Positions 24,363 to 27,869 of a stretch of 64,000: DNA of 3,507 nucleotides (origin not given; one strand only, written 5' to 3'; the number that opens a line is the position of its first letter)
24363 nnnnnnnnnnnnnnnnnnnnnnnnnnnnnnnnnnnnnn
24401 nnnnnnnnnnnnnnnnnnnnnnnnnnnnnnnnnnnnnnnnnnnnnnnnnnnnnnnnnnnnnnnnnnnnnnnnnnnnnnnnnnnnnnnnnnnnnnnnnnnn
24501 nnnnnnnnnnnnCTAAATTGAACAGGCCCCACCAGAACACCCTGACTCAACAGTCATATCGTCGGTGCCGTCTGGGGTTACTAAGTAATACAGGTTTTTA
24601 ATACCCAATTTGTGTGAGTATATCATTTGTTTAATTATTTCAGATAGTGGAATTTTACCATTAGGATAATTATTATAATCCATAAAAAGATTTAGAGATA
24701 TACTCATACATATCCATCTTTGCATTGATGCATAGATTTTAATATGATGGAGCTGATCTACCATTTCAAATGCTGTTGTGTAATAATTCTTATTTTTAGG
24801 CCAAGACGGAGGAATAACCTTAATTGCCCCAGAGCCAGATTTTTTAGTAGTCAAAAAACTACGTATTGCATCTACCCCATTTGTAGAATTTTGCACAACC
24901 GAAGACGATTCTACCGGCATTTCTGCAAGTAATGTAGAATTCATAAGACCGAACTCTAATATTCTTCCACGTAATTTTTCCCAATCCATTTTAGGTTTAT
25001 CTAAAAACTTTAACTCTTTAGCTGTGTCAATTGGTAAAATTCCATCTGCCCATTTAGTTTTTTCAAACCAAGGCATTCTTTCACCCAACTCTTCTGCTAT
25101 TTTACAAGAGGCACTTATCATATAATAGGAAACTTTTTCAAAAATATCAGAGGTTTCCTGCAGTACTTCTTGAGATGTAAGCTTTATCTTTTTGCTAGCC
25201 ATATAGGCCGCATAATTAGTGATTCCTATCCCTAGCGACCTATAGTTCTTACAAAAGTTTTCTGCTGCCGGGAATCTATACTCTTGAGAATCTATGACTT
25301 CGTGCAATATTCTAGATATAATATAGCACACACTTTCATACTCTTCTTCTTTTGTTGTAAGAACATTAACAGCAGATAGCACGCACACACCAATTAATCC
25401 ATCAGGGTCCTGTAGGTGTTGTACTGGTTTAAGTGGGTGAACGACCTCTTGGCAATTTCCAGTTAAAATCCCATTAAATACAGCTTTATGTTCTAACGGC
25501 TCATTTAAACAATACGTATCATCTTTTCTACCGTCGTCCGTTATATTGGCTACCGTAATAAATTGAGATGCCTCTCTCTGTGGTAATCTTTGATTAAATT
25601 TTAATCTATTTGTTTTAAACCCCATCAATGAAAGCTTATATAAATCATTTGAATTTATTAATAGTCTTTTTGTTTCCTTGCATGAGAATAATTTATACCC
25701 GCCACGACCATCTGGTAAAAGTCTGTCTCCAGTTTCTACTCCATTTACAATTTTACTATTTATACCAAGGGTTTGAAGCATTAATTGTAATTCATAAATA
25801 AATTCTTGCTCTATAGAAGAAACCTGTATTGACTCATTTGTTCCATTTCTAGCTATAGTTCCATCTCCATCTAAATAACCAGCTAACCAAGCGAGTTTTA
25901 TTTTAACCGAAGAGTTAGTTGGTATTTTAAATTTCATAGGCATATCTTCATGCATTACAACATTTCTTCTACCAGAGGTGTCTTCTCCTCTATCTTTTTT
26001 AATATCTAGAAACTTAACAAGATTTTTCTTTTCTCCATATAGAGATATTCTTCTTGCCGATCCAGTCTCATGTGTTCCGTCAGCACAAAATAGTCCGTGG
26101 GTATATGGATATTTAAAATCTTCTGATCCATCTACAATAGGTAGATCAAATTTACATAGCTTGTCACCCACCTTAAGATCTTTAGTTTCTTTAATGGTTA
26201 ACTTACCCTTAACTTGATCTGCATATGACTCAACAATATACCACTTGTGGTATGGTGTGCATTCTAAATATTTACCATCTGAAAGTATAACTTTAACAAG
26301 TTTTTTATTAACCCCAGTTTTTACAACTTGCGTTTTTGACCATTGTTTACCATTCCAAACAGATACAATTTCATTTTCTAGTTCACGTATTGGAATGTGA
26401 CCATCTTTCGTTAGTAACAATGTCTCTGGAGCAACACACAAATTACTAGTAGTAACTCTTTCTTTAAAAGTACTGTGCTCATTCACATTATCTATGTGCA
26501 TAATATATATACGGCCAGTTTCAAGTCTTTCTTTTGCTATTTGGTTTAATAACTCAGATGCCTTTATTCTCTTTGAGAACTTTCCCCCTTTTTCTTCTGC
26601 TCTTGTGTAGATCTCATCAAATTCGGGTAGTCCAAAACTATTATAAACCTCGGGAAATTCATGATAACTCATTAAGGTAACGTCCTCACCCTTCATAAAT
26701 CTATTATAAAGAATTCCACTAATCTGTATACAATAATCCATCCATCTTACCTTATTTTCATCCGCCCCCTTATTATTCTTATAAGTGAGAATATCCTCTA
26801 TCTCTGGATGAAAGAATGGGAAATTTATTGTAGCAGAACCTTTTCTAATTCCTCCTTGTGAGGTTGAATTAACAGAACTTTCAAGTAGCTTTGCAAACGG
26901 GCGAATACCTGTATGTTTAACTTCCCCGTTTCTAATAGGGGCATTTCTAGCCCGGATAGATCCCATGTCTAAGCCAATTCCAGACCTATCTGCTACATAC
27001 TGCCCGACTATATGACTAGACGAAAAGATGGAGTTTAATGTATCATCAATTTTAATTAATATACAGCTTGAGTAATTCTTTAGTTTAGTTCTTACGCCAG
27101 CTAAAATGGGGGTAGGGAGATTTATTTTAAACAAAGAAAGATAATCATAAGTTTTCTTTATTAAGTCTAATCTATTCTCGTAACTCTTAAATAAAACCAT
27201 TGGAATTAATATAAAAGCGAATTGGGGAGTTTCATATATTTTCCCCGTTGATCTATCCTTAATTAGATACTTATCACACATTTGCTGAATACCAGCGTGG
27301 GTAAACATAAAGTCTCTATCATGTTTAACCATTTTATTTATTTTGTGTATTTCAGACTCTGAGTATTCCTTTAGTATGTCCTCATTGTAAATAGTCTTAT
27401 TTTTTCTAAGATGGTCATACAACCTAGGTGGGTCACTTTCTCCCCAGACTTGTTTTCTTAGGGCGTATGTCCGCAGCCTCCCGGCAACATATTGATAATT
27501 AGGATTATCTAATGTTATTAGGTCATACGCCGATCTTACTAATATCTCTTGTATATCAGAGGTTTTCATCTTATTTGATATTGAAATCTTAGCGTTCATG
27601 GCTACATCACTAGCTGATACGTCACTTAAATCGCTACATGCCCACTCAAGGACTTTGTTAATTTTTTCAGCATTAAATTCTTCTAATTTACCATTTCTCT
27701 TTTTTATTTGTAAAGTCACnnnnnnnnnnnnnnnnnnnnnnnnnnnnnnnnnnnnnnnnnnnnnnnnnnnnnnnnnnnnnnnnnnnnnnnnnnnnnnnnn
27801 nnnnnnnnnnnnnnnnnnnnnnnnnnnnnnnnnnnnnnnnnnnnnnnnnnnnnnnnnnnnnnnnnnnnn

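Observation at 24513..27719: RNR alpha subunit (nrdA) split by a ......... intein at the thiyl-radical cysteine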

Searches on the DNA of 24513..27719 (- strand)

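Call 4: search_dna_similar(query=window:24513-27719:-, collection=phages, mode=near, max_rows=20)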
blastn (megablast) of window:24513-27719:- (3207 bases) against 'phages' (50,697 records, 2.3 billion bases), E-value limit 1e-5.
No match.
